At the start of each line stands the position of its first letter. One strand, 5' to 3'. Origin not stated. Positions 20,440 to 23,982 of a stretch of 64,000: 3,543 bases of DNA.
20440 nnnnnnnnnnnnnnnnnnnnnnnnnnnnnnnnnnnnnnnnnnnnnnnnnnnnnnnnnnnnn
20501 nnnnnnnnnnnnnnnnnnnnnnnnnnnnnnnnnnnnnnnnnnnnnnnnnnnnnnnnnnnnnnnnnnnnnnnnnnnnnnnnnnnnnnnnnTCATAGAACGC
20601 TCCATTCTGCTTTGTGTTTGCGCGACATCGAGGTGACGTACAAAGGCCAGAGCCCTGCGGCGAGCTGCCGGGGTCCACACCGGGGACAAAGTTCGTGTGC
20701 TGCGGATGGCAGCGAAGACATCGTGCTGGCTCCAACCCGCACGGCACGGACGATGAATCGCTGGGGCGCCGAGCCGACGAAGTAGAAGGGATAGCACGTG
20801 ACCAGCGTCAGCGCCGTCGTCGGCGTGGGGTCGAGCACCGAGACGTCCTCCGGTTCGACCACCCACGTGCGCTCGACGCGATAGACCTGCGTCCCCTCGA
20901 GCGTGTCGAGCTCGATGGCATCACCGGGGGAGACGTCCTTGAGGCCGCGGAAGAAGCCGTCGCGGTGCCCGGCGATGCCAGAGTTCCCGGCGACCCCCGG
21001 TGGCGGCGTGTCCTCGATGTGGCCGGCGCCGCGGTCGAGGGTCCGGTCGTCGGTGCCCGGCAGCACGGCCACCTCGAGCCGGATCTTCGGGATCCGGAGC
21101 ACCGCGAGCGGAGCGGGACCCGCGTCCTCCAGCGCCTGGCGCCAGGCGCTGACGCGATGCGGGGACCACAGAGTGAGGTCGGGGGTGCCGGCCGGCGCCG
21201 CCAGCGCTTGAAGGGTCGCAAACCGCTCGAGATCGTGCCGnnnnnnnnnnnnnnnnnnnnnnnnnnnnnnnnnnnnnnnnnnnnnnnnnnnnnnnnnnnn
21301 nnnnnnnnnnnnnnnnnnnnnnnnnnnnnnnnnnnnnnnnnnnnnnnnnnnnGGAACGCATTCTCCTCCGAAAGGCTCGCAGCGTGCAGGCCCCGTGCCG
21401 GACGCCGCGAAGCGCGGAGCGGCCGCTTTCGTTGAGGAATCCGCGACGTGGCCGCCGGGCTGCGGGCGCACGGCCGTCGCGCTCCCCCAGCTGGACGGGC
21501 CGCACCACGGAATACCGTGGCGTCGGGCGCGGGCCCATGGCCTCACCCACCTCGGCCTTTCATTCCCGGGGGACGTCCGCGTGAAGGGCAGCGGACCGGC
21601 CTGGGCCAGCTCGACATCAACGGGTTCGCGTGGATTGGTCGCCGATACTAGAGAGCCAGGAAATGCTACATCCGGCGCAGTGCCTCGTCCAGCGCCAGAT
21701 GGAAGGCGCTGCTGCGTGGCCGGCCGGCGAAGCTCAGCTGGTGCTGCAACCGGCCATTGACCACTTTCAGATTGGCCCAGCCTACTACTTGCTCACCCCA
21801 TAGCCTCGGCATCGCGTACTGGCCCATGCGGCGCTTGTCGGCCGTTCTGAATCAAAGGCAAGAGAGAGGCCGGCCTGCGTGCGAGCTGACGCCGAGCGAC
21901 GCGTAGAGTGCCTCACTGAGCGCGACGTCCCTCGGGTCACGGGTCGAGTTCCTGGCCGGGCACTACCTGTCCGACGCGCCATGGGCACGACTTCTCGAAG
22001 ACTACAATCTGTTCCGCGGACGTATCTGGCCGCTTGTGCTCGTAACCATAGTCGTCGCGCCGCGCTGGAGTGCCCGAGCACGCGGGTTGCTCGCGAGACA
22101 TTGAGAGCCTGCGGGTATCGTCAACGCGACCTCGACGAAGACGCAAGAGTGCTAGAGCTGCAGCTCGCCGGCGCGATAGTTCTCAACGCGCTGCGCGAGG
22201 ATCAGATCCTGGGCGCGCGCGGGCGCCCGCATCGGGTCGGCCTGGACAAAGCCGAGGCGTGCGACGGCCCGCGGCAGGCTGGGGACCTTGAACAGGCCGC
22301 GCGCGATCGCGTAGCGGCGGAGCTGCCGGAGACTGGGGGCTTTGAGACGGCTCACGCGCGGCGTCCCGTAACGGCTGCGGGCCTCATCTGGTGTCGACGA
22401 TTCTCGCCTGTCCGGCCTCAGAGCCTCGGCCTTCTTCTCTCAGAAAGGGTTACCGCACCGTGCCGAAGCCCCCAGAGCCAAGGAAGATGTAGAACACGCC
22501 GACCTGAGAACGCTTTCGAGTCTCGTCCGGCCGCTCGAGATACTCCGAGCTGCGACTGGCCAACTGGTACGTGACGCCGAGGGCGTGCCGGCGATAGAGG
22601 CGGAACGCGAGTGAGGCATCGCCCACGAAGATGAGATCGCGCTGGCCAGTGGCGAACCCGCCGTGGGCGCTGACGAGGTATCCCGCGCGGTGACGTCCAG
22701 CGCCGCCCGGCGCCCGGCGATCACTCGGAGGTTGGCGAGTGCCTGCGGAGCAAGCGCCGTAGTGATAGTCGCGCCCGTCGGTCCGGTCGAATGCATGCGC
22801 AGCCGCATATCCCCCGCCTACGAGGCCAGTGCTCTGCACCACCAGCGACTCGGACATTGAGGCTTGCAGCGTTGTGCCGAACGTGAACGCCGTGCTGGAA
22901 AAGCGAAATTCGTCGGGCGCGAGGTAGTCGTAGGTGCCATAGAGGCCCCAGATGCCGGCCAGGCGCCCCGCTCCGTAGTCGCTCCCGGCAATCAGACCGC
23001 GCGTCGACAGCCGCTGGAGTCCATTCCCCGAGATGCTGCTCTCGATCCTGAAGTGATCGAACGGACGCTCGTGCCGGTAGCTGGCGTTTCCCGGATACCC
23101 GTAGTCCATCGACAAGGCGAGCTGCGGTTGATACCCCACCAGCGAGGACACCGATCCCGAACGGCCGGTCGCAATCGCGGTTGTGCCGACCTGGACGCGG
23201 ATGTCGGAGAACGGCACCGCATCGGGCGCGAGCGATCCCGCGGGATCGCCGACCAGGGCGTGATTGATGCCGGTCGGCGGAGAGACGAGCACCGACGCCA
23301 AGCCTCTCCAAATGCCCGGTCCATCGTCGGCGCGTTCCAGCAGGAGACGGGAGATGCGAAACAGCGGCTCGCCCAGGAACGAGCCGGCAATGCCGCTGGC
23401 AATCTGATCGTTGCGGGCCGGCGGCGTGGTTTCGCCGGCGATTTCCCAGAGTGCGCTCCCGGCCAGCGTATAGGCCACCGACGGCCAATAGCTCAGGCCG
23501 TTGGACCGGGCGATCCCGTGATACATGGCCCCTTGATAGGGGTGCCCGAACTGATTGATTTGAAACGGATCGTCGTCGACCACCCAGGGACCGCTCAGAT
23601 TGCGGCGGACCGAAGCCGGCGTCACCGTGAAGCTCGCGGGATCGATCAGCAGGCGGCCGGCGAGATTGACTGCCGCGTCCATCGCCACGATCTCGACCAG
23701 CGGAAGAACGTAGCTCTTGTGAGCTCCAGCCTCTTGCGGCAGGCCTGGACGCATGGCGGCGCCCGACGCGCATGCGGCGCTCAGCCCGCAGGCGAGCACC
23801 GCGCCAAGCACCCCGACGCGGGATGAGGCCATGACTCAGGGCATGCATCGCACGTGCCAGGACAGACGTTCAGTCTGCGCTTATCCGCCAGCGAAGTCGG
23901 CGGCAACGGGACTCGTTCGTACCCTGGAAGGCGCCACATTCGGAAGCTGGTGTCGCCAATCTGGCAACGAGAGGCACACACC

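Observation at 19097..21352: Gram-negative-type sortase translationally coupled to an LPKTAS cargo, followed by a signal-less paralogue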

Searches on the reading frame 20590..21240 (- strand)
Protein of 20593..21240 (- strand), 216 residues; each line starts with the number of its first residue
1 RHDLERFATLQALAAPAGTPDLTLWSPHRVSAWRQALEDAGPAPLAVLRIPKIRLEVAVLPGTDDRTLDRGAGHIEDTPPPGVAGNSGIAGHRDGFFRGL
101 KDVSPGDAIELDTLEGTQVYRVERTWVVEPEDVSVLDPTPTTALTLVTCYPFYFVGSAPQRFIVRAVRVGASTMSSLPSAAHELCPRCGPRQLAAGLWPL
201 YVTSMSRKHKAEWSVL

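Call 23: search_solved_structures(query=window:20593-21234:-, max_evalue=0.001, show_alignments=2)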
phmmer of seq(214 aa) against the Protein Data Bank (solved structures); distinct sequences matched with E-value up to 0.001: 40.
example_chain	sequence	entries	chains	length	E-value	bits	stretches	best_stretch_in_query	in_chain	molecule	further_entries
2ln7_A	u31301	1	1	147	8.2e-22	81.2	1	42-169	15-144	LPXTG-site transpeptidase family protein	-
8gr6_A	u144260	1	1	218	9.9e-14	54.8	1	29-167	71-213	Sortase-like protein, putative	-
8t28_A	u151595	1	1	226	1.3e-13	54.5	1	41-167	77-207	Class C sortase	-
8guu_A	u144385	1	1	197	1.4e-12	51.1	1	29-167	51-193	Sortase-like protein, putative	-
5k9a_A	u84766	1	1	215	2.8e-12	50.1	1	42-168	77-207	Putative fimbrial associated sortase-like protein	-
6bwe_A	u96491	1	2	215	2.9e-12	50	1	42-168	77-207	Putative fimbrial associated sortase-like protein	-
4d70_A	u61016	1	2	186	5.6e-12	49.1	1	42-164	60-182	SORTASE FAMILY PROTEIN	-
2xwg_A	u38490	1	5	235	7.7e-11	45.4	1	40-164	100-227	SORTASE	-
5cuw_A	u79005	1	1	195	8.8e-11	45.2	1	43-141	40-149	SrtE1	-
5uus_A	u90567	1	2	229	4.2e-10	42.9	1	26-120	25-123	Possible sortase-like protein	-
3o0p_A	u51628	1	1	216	1.3e-09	41.3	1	42-166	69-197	Sortase family protein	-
4d7w_A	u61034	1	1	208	5.8e-09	39.2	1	43-169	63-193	SORTASE FAMILY PROTEIN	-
3re9_A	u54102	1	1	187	2.4e-08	37.2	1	44-167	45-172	Sortase-like protein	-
4g1j_A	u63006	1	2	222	2.8e-08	37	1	46-167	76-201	Sortase family protein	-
24rr_A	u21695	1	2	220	3e-08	36.9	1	42-167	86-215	Ebp pilus assembly class C sortase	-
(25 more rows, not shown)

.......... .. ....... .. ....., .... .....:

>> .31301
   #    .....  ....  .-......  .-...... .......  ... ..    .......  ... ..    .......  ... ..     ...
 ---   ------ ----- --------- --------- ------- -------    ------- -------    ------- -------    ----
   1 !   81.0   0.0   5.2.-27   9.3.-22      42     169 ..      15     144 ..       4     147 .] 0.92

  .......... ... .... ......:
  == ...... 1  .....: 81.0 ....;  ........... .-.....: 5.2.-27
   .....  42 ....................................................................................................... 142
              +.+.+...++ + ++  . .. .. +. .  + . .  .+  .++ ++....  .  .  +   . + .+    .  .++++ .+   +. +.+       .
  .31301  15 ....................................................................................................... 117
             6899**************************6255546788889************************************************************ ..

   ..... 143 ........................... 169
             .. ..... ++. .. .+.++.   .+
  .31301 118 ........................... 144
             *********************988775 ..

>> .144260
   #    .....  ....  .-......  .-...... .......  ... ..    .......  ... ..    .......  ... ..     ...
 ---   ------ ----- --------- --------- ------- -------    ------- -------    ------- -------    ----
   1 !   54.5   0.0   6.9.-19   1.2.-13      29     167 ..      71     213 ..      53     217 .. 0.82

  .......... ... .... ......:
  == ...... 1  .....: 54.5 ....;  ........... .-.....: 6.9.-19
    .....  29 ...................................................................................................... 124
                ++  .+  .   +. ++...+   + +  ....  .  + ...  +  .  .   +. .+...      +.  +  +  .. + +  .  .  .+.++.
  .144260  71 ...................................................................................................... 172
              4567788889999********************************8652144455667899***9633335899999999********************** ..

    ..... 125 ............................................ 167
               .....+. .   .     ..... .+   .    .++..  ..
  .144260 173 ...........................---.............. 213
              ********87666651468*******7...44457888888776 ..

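Call 36: find_homologous_proteins(query=window:20593-21240:-, max_evalue=1e-10)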
Query seq(216 aa) (216 aa): 7995 proteins with E <= 1e-10 among 8000 candidates; the best 120 are listed.
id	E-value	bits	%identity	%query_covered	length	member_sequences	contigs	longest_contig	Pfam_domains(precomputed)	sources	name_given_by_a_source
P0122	3.3e-125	434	93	96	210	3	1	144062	PF04203.19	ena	-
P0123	1.8e-123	428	88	100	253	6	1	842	PF04203.19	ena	-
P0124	1.8e-122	425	88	100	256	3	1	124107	PF04203.19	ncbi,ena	-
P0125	2.7e-122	425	87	100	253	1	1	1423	PF04203.19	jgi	jgi:sortase A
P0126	1.7e-119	415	86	100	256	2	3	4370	PF04203.19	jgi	jgi:sortase A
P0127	2.4e-119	415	86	100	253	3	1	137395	PF04203.19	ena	-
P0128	3.5e-119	414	87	100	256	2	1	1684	PF04203.19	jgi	jgi:sortase A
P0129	7.3e-115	400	83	100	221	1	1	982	PF04203.19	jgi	jgi:sortase A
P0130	8.9e-115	400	84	100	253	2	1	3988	PF04203.19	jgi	jgi:sortase A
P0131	1.0e-113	397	82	100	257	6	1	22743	PF04203.19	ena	-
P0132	2.7e-109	382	81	100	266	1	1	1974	PF04203.19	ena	-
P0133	3.3e-109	382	79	100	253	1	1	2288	PF04203.19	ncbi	-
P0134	7.2e-108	377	81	100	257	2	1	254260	PF04203.19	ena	-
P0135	3.3e-96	339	77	94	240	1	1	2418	PF04203.19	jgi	jgi:sortase A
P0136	7.6e-95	335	73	95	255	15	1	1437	PF04203.19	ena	-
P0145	1.4e-91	324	72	94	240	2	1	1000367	PF04203.19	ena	-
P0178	2.3e-86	307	71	94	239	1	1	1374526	PF04203.19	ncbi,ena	-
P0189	1.7e-85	304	74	88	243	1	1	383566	PF04203.19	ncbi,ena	-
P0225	5.8e-83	296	97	64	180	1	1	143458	PF04203.19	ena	-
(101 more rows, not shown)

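Call 38: search_protein_families(library=ncbifam, proteins=[P0124, P0127, P0178, P0145, P0189, window:20590-21240:-], max_evalue=0.00001)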
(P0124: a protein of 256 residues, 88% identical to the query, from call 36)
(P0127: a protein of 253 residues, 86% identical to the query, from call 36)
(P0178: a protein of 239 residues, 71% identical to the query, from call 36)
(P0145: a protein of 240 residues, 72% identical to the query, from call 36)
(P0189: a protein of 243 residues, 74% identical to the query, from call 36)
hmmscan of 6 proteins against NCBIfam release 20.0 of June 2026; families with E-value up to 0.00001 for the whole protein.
P0124 (256 aa): 7 families
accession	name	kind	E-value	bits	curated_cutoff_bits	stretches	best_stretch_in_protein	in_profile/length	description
NF058671.1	sortase_SrtD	exception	3.9e-39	134.2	140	1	84-206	63-185/187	class D sortase, LPxTATN-specific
NF033746.1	class_D_sortase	subfamily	8.9e-37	125.9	165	1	85-209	10-134/135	class D sortase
TIGR01076.1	sortase_fam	subfamily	1.1e-25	90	39.35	1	87-209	2-128/136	sortase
TIGR03784.1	marine_sortase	equivalog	1.6e-25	89.8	158.25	1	84-206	50-174/174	class GN sortase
NF033747.1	class_E_sortase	subfamily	4.4e-24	85.5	160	1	83-207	69-204/211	class E sortase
NF033745.1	class_C_sortase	subfamily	3.1e-21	76.1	160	1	82-208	90-220/220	class C sortase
NF033748.1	class_F_sortase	subfamily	5.5e-06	26.1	166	0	110-189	45-133/155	class F sortase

P0127 (253 aa): 7 families
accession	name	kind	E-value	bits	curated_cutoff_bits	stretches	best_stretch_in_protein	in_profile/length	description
NF058671.1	sortase_SrtD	exception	2.2e-39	135.1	140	1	82-203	64-185/187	class D sortase, LPxTATN-specific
NF033746.1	class_D_sortase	subfamily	3.5e-37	127.3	165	1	82-206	10-134/135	class D sortase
NF033747.1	class_E_sortase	subfamily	2.8e-26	92.7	160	1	80-204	69-204/211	class E sortase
TIGR01076.1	sortase_fam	subfamily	4.1e-26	91.4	39.35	1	84-206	2-128/136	sortase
TIGR03784.1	marine_sortase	equivalog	5.9e-25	87.9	158.25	1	81-203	50-174/174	class GN sortase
NF033745.1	class_C_sortase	subfamily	4.1e-22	79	160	1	80-205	91-220/220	class C sortase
NF033748.1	class_F_sortase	subfamily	1.5e-07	31.2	166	1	107-187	45-134/155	class F sortase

P0178 (239 aa): 6 families
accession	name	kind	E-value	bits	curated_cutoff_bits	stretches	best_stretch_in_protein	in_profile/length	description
NF058671.1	sortase_SrtD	exception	2e-38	131.9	140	1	82-204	63-185/187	class D sortase, LPxTATN-specific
NF033746.1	class_D_sortase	subfamily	3e-36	124.2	165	1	83-206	10-133/135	class D sortase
TIGR01076.1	sortase_fam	subfamily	3.3e-25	88.5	39.35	1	85-208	2-129/136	sortase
TIGR03784.1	marine_sortase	equivalog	2e-23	82.9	158.25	1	82-204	50-174/174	class GN sortase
NF033747.1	class_E_sortase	subfamily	3.2e-23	82.7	160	1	77-204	65-203/211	class E sortase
NF033745.1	class_C_sortase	subfamily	2.7e-21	76.3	160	1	79-206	89-220/220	class C sortase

P0145 (240 aa): 7 families
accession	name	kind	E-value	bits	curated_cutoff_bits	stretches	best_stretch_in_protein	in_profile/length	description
NF058671.1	sortase_SrtD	exception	6.7e-38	130.2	140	1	21-203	8-185/187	class D sortase, LPxTATN-specific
NF033746.1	class_D_sortase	subfamily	5.3e-35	120.2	165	1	82-206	10-134/135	class D sortase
NF033747.1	class_E_sortase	subfamily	1.7e-25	90.1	160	1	78-204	67-204/211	class E sortase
TIGR01076.1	sortase_fam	subfamily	2.2e-25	89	39.35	1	84-207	2-129/136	sortase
TIGR03784.1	marine_sortase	equivalog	7e-25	87.6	158.25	1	81-203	50-174/174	class GN sortase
NF033745.1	class_C_sortase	subfamily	1.9e-21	76.8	160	1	76-205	87-220/220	class C sortase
NF033748.1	class_F_sortase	subfamily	6.3e-06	25.9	166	0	84-186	13-133/155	class F sortase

P0189 (243 aa): 6 families
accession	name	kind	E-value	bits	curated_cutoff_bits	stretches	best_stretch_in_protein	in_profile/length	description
NF058671.1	sortase_SrtD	exception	1.8e-39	135.3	140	1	19-202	7-185/187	class D sortase, LPxTATN-specific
NF033746.1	class_D_sortase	subfamily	2.9e-37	127.5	165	1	81-205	10-134/135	class D sortase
TIGR01076.1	sortase_fam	subfamily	4.6e-27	94.5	39.35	1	83-205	2-128/136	sortase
NF033747.1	class_E_sortase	subfamily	2.7e-25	89.5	160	1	78-203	68-204/211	class E sortase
TIGR03784.1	marine_sortase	equivalog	1.1e-24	87.1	158.25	1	79-202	49-174/174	class GN sortase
NF033745.1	class_C_sortase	subfamily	3.5e-22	79.2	160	1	79-204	92-220/220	class C sortase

window:20590-21240:- (216 aa): 7 families
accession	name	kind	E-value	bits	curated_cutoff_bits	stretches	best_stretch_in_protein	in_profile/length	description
NF058671.1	sortase_SrtD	exception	1.7e-37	128.9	140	1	45-166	64-185/187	class D sortase, LPxTATN-specific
NF033746.1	class_D_sortase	subfamily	1.2e-35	122.3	165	1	45-169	10-134/135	class D sortase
TIGR03784.1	marine_sortase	equivalog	7e-26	90.9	158.25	1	43-166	49-174/174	class GN sortase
TIGR01076.1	sortase_fam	subfamily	8.2e-25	87.2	39.35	1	47-170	2-129/136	sortase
NF033747.1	class_E_sortase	subfamily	1.2e-24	87.3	160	1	44-167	70-204/211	class E sortase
NF033745.1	class_C_sortase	subfamily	7.7e-21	74.8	160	1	39-168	88-220/220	class C sortase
NF033748.1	class_F_sortase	subfamily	9.7e-06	25.3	166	0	70-150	45-134/155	class F sortase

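Call 64: find_encoding_contigs(protein=P0225, flank=3500, max_places=2)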
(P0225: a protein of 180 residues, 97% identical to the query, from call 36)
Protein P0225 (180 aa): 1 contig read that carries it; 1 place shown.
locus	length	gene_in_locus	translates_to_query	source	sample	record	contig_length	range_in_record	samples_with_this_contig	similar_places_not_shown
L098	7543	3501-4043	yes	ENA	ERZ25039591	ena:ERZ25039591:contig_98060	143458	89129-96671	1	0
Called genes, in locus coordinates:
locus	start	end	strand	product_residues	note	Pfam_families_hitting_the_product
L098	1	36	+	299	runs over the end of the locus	PF00668:Condensation, PF00501:AMP-binding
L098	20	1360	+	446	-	PF00501:AMP-binding, PF13193:AMP-binding_C, PF00550:PP-binding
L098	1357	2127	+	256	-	PF00561:Abhydrolase_1 (weak), PF12146:Hydrolase_4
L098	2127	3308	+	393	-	PF00561:Abhydrolase_1 (weak), PF12146:Hydrolase_4 (weak), PF12697:Abhydrolase_6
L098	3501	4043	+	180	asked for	PF04203:Sortase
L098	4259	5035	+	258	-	-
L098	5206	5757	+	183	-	PF11604:CusF_Ec (faint)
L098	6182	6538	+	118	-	PF00230:MIP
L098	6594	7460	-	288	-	PF04338:DUF481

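Call 65: find_encoding_contigs(protein=P0124, flank=3500, max_places=2)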
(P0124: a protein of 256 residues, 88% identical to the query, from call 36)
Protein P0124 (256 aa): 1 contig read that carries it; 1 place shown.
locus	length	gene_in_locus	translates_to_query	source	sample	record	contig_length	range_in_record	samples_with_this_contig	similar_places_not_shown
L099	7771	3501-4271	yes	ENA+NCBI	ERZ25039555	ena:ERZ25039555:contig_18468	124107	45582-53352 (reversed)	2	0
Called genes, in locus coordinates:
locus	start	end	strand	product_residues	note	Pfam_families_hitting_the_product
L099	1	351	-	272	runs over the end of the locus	PF00270:DEAD, PF04851:ResIII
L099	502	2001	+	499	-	PF00962:A_deaminase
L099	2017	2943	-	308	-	PF01738:DLH (faint), PF10503:Esterase_PHB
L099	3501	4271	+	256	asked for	PF04203:Sortase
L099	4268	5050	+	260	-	-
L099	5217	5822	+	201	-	PF11604:CusF_Ec (faint)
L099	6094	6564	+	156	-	PF00230:MIP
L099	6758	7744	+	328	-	PF00248:Aldo_ket_red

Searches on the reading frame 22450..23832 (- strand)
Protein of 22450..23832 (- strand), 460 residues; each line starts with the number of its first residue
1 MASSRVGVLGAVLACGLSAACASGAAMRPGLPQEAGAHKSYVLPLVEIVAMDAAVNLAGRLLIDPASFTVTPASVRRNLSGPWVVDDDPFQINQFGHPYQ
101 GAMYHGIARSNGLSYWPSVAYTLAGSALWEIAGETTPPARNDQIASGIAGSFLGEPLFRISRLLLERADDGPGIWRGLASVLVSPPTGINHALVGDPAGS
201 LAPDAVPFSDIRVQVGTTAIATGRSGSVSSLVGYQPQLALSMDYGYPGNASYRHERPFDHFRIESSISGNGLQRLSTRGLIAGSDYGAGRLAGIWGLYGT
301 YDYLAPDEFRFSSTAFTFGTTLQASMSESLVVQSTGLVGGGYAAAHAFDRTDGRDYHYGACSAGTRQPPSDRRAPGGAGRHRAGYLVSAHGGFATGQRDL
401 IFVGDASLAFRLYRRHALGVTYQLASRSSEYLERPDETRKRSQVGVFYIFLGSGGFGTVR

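Call 60: search_protein_families(library=pfam, proteins=[window:22450-23832:-], max_evalue=0.001)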
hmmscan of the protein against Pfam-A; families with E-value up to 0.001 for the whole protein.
window:22450-23832:- (460 aa): 1 family
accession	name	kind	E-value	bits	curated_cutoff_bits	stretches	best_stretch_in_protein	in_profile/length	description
PF13084.11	DUF3943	-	3.6e-31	107.7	27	1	83-185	2-107/108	Domain of unknown function (DUF3943)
